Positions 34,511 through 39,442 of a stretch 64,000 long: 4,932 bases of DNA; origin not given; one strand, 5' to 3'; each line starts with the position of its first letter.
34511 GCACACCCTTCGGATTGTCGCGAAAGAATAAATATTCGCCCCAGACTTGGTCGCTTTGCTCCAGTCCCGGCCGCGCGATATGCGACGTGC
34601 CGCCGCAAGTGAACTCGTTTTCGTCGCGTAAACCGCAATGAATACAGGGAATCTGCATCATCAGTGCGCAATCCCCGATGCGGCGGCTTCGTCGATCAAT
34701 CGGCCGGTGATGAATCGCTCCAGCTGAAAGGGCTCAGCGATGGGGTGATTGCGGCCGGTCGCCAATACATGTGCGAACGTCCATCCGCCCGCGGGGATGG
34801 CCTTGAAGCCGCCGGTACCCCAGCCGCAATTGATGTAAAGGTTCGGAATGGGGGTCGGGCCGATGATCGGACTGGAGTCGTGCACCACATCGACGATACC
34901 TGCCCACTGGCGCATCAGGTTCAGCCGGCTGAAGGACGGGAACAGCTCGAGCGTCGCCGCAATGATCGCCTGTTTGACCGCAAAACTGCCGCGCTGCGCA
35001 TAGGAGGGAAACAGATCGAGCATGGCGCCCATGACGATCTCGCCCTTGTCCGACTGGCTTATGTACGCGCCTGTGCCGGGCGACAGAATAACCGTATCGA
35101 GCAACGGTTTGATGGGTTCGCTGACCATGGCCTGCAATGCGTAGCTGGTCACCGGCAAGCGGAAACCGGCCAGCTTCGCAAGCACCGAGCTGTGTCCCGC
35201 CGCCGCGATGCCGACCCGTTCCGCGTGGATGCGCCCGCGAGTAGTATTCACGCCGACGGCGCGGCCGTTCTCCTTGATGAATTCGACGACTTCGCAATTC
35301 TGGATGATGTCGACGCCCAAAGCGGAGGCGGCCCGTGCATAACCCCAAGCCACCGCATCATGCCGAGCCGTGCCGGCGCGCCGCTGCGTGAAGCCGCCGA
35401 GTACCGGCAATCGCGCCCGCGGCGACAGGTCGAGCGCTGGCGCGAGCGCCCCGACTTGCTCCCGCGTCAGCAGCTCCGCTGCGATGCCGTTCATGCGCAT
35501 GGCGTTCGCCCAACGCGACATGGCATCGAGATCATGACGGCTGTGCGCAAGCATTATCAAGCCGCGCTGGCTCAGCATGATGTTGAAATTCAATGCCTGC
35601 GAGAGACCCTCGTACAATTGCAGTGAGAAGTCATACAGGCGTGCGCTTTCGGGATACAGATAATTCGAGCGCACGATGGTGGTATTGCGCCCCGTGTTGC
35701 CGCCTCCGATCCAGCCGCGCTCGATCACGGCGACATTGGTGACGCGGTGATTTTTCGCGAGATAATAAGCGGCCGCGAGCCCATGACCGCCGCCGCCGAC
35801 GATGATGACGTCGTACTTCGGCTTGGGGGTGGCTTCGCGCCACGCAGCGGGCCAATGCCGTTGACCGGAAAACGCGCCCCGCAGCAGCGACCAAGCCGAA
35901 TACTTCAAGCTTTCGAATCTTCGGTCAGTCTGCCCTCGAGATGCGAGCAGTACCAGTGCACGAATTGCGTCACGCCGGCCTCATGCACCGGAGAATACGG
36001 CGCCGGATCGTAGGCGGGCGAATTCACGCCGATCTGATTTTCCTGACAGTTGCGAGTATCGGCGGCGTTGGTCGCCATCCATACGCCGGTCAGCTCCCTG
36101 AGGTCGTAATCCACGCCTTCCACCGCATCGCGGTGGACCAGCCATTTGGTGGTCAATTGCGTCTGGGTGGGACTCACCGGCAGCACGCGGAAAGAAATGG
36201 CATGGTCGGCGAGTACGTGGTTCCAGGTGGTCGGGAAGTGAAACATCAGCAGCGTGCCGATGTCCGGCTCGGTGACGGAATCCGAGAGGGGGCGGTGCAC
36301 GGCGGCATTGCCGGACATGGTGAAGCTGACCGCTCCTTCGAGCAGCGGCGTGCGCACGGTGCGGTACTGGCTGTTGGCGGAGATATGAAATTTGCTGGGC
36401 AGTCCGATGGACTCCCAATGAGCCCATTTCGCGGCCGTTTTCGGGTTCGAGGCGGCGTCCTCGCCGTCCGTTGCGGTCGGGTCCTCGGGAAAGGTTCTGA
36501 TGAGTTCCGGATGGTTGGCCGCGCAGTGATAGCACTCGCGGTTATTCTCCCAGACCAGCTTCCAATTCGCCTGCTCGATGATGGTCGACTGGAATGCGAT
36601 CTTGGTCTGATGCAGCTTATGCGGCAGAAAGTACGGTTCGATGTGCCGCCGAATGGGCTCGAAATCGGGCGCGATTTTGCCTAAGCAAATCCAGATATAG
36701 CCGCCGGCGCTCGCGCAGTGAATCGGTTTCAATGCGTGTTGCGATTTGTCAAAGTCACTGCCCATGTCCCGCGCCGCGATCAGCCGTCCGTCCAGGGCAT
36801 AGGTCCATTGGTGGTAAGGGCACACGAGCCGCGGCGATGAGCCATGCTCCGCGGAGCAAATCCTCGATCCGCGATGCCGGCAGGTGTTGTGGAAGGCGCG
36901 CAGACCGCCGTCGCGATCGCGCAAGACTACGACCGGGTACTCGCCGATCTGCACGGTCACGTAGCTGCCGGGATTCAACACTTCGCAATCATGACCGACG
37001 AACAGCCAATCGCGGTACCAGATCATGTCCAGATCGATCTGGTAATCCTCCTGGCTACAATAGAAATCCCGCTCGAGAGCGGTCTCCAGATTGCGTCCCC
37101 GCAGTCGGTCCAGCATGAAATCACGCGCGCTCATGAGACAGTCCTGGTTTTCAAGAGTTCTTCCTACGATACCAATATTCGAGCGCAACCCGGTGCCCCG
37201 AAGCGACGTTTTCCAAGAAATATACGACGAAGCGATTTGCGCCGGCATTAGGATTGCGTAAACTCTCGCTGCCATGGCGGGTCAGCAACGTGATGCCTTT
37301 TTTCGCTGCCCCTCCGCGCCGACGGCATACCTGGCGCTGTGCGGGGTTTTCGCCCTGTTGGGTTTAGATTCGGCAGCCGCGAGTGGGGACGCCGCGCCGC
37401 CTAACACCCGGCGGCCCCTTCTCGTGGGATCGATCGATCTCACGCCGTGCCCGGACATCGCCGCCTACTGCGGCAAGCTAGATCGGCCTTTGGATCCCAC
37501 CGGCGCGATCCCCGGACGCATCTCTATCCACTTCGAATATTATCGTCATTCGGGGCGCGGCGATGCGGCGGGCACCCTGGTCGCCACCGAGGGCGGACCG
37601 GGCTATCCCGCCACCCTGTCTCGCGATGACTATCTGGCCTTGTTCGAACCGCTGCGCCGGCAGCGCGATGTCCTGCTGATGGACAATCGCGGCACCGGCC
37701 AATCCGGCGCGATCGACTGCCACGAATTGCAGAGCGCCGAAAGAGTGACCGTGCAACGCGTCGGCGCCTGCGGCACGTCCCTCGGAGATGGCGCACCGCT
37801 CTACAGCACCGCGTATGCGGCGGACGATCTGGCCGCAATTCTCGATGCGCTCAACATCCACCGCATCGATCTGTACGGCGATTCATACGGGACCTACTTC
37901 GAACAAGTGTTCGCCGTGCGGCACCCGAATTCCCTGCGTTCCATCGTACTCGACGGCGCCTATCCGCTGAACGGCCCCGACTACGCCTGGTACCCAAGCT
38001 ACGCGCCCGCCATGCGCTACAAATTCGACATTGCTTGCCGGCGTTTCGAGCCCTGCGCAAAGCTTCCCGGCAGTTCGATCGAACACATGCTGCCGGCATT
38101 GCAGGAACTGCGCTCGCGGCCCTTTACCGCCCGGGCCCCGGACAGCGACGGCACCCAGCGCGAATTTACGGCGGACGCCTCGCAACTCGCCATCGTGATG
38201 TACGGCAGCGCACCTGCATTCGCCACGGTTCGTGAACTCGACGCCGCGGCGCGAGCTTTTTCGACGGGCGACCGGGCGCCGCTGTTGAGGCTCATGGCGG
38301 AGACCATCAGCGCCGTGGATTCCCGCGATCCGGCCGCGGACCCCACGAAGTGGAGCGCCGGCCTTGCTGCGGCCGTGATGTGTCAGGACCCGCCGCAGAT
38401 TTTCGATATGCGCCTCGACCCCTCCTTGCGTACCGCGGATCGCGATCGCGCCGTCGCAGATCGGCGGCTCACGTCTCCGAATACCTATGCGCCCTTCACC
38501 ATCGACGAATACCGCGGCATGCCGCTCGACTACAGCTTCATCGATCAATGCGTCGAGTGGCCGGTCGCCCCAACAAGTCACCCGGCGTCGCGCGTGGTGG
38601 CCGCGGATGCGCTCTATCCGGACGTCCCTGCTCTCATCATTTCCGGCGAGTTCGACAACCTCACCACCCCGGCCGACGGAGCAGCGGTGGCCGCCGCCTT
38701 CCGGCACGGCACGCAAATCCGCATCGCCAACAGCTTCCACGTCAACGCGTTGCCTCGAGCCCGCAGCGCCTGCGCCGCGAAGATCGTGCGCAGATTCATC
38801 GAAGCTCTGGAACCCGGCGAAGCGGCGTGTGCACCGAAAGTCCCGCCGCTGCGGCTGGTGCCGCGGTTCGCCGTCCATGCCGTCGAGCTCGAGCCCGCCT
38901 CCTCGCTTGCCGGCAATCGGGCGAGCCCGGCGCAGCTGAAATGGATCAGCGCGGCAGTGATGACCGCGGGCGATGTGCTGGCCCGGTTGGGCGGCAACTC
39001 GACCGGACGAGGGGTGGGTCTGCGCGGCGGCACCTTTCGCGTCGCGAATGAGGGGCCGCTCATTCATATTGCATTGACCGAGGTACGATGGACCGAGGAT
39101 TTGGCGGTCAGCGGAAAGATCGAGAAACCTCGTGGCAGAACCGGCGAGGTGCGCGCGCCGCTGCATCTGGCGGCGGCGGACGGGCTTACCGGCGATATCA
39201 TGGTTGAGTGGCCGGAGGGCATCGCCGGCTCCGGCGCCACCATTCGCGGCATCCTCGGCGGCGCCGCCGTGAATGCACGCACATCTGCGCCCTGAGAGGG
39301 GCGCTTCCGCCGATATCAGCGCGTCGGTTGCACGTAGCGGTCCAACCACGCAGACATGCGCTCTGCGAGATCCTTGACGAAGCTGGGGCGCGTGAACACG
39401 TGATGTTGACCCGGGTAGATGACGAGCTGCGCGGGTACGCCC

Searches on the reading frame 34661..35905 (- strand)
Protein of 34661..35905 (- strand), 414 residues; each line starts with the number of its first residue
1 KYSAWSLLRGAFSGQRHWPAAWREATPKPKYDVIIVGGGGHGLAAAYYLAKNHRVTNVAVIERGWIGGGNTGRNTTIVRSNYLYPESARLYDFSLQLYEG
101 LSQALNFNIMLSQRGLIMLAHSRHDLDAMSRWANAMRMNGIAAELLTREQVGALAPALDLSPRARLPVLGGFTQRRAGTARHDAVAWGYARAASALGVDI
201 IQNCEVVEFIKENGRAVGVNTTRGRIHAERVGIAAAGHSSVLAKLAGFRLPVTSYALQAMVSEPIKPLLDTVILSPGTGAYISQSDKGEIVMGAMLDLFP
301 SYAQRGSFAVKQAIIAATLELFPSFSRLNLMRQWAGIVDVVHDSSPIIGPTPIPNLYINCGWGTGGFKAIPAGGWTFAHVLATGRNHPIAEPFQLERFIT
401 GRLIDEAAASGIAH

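Call 25: search_protein_families(library=pfam, proteins=[window:34661-35905:-], max_evalue=0.001)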
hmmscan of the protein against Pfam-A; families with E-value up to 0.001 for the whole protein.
window:34661-35905:- (414 aa): 8 families
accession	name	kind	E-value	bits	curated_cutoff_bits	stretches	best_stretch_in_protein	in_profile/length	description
PF01266.30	DAO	-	3.5e-70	237.7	27.9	1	32-378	1-351/353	FAD dependent oxidoreductase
PF01946.23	Thi4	-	6.7e-07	29.2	26.2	1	31-70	18-57/235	Thi4 family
PF00890.30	FAD_binding_2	-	5.4e-06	26.3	20.4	1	32-235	1-201/414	FAD binding domain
PF13450.12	NAD_binding_8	-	9.7e-06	26.2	21.9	1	35-76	1-40/68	NAD(P)-binding Rossmann-like domain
PF13738.12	Pyr_redox_3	-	1.8e-05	24.6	30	0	34-67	1-33/305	Pyridine nucleotide-disulphide oxidoreductase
PF07992.20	Pyr_redox_2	-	5.5e-05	23.2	26.1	0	31-66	1-36/291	Pyridine nucleotide-disulphide oxidoreductase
PF12831.13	FAD_oxidored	-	0.00013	21.9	27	0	32-95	1-54/416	FAD dependent oxidoreductase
PF03486.20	HI0933_like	-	0.0005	20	50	0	32-63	2-31/244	HI0933-like protein Rossmann domain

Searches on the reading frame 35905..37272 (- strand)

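Call 25: search_protein_families(library=pfam, proteins=[window:35905-37272:-], max_evalue=0.001)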
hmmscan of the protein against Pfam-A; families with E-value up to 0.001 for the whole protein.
window:35905-37272:- (455 aa): 2 families
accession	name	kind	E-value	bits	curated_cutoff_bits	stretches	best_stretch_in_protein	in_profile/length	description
PF00848.25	Ring_hydroxyl_A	-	3.7e-32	112.4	24.9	1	233-446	14-207/208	Ring hydroxylating alpha subunit (catalytic domain)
PF00355.32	Rieske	-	5.9e-19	68.2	20.3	1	89-170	2-81/88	Rieske [2Fe-2S] domain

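Call 26: search_protein_families(library=ncbifam, proteins=[window:35905-37272:-], max_evalue=0.00001)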
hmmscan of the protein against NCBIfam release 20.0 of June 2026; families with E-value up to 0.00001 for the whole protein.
window:35905-37272:- (455 aa): 6 families
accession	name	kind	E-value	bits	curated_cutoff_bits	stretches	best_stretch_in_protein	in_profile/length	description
NF058607.1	GlBtMonoOxGbcA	equivalog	5.5e-149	496.2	670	1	41-452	8-419/420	glycine betaine monooxygenase oxygenase subunit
TIGR03228.1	anthran_1_2_A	equivalog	1.6e-28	99.6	671.9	1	66-260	16-219/438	anthranilate 1,2-dioxygenase large subunit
NF041684.1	ant_diox_AndAc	equivalog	2e-26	92.5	750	1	70-254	27-222/418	anthranilate 1,2-dioxygenase large subunit AndAc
NF042946.1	3PPDioc_HcaE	equivalog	2.5e-26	92.7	830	1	68-265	18-225/450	3-phenylpropionate/cinnamic acid dioxygenase subunit alpha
TIGR03229.1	benzo_1_2_benA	equivalog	1.7e-25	89.8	780.95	1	65-284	15-243/433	benzoate 1,2-dioxygenase large subunit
NF052579.1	BetMthstMoxSdmAMthl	equivalog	4.3e-06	25.9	600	1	97-165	25-92/351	4beta-methylsterol monooxygenase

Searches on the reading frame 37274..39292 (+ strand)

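Call 25: search_protein_families(library=pfam, proteins=[window:37274-39292:+], max_evalue=0.001)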
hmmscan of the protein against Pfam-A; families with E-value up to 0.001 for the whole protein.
window:37274-39292:+ (673 aa): 2 families
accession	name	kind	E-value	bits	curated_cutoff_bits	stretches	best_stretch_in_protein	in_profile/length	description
PF00561.26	Abhydrolase_1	-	3.3e-17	63.4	25.8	1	107-491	8-240/245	alpha/beta hydrolase fold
PF08386.16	Abhydrolase_4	-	1.8e-06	28.5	21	1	420-510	10-92/103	TAP-like protein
